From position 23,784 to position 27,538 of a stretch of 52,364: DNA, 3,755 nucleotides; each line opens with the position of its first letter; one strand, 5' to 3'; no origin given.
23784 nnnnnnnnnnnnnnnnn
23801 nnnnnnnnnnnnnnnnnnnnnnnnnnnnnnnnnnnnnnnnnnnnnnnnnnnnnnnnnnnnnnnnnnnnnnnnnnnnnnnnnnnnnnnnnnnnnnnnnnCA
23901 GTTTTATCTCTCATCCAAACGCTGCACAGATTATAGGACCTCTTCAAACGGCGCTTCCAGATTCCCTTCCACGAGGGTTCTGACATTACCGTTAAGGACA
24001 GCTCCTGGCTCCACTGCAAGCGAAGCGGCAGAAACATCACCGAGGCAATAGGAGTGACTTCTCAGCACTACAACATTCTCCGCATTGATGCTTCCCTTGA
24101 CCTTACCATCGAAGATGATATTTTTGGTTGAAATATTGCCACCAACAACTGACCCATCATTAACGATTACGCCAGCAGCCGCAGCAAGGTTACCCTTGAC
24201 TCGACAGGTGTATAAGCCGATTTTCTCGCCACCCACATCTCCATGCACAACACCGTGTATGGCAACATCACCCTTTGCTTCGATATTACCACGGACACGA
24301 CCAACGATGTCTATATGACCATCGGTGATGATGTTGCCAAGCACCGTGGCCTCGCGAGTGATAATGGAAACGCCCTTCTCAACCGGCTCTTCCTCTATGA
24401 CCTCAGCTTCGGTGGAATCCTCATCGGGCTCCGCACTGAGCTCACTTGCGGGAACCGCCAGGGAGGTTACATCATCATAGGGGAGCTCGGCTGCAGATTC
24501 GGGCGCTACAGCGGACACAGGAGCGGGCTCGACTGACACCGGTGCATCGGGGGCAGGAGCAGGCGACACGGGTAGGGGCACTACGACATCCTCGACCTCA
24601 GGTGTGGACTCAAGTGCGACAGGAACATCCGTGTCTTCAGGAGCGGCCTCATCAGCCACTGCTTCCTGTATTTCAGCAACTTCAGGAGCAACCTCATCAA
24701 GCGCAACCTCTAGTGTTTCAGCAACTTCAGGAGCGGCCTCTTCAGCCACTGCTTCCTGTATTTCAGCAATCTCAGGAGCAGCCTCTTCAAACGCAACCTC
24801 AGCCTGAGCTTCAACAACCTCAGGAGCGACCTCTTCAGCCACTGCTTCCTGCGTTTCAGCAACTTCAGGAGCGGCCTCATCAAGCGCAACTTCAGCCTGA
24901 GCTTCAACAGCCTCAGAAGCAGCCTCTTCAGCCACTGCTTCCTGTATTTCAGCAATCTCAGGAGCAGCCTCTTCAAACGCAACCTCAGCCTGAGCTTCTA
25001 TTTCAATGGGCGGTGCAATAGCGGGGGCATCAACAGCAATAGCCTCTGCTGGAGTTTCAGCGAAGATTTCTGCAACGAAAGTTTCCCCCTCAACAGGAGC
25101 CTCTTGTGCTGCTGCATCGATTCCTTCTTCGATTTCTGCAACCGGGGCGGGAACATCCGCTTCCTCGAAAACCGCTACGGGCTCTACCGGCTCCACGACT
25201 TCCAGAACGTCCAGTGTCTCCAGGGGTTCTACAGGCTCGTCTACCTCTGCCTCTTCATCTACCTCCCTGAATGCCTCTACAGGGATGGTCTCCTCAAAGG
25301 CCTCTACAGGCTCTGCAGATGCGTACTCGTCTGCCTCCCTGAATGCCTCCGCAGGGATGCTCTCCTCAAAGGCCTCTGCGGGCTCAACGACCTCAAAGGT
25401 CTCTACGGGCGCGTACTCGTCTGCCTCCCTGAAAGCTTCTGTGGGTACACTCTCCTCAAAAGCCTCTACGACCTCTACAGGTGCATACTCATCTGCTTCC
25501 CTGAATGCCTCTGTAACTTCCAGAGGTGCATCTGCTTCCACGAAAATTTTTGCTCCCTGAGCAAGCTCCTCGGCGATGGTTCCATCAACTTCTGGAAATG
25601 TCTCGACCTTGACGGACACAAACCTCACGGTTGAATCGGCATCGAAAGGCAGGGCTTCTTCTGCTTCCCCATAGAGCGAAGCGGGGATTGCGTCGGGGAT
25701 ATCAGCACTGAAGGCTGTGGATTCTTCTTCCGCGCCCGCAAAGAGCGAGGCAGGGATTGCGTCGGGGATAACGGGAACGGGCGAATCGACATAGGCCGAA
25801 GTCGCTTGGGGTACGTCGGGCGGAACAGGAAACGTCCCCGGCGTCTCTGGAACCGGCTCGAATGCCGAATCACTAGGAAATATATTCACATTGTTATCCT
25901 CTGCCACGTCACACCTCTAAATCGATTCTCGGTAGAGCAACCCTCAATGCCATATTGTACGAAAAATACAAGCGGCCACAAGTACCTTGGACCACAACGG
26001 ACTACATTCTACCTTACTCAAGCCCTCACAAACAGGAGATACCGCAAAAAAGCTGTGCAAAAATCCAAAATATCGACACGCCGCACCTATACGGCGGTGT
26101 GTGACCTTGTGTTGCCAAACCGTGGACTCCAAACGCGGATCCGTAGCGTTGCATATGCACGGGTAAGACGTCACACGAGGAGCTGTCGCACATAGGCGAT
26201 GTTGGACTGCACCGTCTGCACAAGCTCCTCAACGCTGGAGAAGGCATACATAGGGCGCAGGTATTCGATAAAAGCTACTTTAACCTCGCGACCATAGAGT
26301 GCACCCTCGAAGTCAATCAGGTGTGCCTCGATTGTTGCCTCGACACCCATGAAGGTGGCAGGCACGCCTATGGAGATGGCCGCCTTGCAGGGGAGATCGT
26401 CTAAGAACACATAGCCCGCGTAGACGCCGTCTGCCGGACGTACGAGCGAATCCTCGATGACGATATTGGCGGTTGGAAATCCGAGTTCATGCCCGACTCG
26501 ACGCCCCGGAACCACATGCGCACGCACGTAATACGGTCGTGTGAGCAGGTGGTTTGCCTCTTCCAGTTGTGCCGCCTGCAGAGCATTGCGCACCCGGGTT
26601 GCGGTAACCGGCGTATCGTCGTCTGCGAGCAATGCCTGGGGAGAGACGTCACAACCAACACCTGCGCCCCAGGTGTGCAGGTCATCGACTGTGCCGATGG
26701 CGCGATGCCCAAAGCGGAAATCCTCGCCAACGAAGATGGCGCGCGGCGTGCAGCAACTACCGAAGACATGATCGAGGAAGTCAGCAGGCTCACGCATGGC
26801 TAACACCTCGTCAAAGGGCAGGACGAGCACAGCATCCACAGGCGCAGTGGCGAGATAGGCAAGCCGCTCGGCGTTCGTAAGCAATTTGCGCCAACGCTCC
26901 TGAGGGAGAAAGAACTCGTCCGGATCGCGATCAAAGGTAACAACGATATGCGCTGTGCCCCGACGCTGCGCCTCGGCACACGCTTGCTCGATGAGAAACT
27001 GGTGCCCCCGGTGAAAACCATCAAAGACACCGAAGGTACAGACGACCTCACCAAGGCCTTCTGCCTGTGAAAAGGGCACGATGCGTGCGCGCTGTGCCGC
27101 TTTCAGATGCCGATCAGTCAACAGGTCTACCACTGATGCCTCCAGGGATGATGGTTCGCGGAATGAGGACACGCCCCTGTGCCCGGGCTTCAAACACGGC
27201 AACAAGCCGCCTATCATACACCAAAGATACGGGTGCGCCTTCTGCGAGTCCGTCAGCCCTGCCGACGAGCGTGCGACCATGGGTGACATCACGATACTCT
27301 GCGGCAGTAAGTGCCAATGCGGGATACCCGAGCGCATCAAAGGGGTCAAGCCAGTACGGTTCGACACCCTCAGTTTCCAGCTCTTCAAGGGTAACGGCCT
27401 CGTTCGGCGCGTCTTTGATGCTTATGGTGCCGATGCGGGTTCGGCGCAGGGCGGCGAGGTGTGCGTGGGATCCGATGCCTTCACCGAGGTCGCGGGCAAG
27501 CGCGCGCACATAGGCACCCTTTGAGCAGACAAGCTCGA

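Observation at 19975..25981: Candidate novel cell-envelope/cytoskeletal module: giant acidic bactofilin, tail-anchored acidic repeat protein, basic-tailed membrane protein and lipoprotein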

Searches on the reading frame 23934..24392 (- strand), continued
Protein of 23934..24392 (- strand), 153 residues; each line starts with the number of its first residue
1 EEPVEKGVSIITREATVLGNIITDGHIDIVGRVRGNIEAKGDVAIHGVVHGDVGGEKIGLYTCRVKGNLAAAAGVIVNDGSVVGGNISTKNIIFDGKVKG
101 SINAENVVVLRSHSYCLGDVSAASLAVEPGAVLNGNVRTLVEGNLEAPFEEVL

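Call 74: find_encoding_contigs(protein=P0017, flank=10000, max_places=2)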
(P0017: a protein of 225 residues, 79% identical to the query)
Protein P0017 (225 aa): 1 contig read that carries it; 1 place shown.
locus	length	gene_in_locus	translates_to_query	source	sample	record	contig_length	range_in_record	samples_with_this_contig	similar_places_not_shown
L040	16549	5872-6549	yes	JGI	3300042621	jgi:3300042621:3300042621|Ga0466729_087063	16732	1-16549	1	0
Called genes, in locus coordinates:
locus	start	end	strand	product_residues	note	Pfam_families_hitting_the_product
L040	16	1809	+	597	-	-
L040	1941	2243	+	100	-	PF02575:YbaB_DNA_bd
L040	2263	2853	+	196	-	PF21176:RecR_HhH, PF02132:RecR_ZnF, PF13662:Toprim_4, PF01751:Toprim, PF21175:RecR_C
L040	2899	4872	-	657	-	PF10502:Peptidase_S26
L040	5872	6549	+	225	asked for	PF04519:Bactofilin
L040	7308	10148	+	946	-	-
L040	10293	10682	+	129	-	-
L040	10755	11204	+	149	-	-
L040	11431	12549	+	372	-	PF03706:LPG_synthase_TM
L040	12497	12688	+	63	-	-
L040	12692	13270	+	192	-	PF12732:YtxH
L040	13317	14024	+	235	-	PF05239:PRC (faint)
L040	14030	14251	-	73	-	PF20485:DUF6724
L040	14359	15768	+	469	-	PF02403:Seryl_tRNA_N, PF00587:tRNA-synt_2b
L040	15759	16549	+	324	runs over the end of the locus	?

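Call 89: search_protein_families(library=pfam, proteins=[L011:7751-9541:+, L040:2899-4872:-, L016:3429-4853:-, L011:10476-15578:+, L008:10472-13087:+, L036:2240-4723:+, L032:10756-11370:+, L011:15694-16968:+], max_evalue=0.001)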
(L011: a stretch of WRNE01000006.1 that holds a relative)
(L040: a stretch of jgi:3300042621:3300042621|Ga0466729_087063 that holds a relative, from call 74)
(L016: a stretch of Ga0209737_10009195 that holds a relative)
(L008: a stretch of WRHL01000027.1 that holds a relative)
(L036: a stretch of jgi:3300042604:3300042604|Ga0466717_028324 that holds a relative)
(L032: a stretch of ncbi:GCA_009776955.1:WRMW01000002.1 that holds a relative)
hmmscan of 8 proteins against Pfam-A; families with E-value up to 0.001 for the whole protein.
L011:7751-9541:+ (596 aa): 2 families
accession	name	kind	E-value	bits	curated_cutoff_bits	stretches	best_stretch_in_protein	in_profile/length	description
PF03734.19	YkuD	-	1.8e-20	74.4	23.4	1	468-594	2-146/146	L,D-transpeptidase catalytic domain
PF12229.13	PG_binding_4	-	1e-07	32.6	22.1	1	380-443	52-115/117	Putative peptidoglycan binding domain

L040:2899-4872:- (657 aa): 1 family
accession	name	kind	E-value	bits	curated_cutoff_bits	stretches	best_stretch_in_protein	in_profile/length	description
PF10502.14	Peptidase_S26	-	1.3e-37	129.8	22.9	1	496-648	9-167/168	Signal peptidase, peptidase S26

L016:3429-4853:- (474 aa): 1 family
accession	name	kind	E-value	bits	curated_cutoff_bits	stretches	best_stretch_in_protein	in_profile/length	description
PF10502.14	Peptidase_S26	-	1.1e-33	117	22.9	1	317-470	6-165/168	Signal peptidase, peptidase S26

L011:10476-15578:+ (1700 aa): 0 families

L008:10472-13087:+ (871 aa): 0 families

L036:2240-4723:+ (827 aa): 0 families

L032:10756-11370:+ (204 aa): 0 families

L011:15694-16968:+ (424 aa): 1 family
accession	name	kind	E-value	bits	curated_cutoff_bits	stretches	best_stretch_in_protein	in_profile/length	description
PF06245.16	DUF1015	-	1.2e-68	231.9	25.8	1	4-331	1-325/325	Protein of unknown function (DUF1015)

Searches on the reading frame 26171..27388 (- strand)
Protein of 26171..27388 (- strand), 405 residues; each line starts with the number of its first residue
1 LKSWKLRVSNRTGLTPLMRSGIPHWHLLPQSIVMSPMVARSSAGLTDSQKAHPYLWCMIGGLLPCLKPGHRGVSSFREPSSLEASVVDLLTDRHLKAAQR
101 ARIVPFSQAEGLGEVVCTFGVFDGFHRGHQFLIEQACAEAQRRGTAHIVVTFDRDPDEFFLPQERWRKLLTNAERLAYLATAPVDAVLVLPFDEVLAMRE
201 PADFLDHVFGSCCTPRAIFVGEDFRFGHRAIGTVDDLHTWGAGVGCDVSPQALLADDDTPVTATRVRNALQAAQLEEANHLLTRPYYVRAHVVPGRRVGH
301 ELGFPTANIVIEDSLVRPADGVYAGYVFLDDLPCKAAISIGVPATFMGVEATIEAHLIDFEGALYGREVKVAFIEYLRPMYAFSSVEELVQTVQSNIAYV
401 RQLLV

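Call 3: search_protein_families(library=pfam, proteins=[window:26171-27388:-], max_evalue=0.1)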
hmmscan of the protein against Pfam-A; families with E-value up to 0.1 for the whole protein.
window:26171-27388:- (405 aa): 4 families
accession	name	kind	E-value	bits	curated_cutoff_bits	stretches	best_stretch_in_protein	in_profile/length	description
PF06574.18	FAD_syn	-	4.2e-35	121.3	27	1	114-264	7-157/158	FAD synthetase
PF01687.23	Flavokinase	-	1.4e-34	119.4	19.6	1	282-404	1-124/124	Riboflavin kinase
PF01467.32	CTP_transf_like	-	1.2e-05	26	21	1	118-197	2-73/133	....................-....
PF08218.17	Citrate_ly_lig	-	0.0057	16.8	20.9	0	125-142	11-28/182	Citrate lyase ligase C-terminal domain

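Call 4: search_protein_families(library=ncbifam, proteins=[window:26171-27388:-], max_evalue=0.1)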
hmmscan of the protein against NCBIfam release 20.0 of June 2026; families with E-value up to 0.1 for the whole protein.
window:26171-27388:- (405 aa): 14 families
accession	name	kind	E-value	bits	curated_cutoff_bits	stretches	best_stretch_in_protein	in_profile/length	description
NF004160.0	PRK05627.1-3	equivalog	4.1e-79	265.6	295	1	111-404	13-319/325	bifunctional riboflavin kinase/FAD synthetase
NF004159.0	PRK05627.1-2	equivalog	4.2e-66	223.2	306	1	113-404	15-307/326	bifunctional riboflavin kinase/FAD synthetase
TIGR00083.1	ribF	equivalog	1.4e-62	211.7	184.35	1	118-401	3-286/290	riboflavin biosynthesis protein RibF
NF004163.0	PRK05627.1-6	equivalog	2e-60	204.5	315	1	114-402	17-305/313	bifunctional riboflavin kinase/FAD synthetase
NF004162.0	PRK05627.1-5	equivalog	4.3e-58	197.1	241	1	117-403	17-298/304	bifunctional riboflavin kinase/FAD synthetase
NF004158.0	PRK05627.1-1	equivalog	1.5e-49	169.1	396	1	114-396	17-296/304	bifunctional riboflavin kinase/FAD synthetase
NF004161.0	PRK05627.1-4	equivalog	9e-44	149.8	461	1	113-396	18-303/324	bifunctional riboflavin kinase/FAD synthetase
NF045965.1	RibF_rel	equivalog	9.7e-24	84.3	200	1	106-380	5-258/279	FAD synthase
NF005518.0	PRK07143.1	equivalog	2.9e-22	79.4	232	1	115-379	17-253/281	hypothetical protein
TIGR00125.1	cyt_tran_rel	domain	4.7e-10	39.5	27.7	1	115-175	1-52/65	adenylyltransferase/cytidyltransferase family protein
NF005988.0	PRK08099.1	equivalog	0.0012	18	201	1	94-180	47-128/411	multifunctional transcriptional regulator/nicotinamide-nucleotide adenylyltransferase/ribosylnicotinamide kinase NadR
NF001985.0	PRK00777.1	subfamily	0.011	15.8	104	0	120-151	11-39/157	pantetheine-phosphate adenylyltransferase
TIGR01526.1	nadR_NMN_Atrans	equivalog_domain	0.029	13.6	341.15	1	118-180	6-58/325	nicotinamide-nucleotide adenylyltransferase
TIGR02199.1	rfaE_dom_II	equivalog_domain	0.031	14.1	181.5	1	114-189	12-82/144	D-glycero-beta-D-manno-heptose 1-phosphate adenylyltransferase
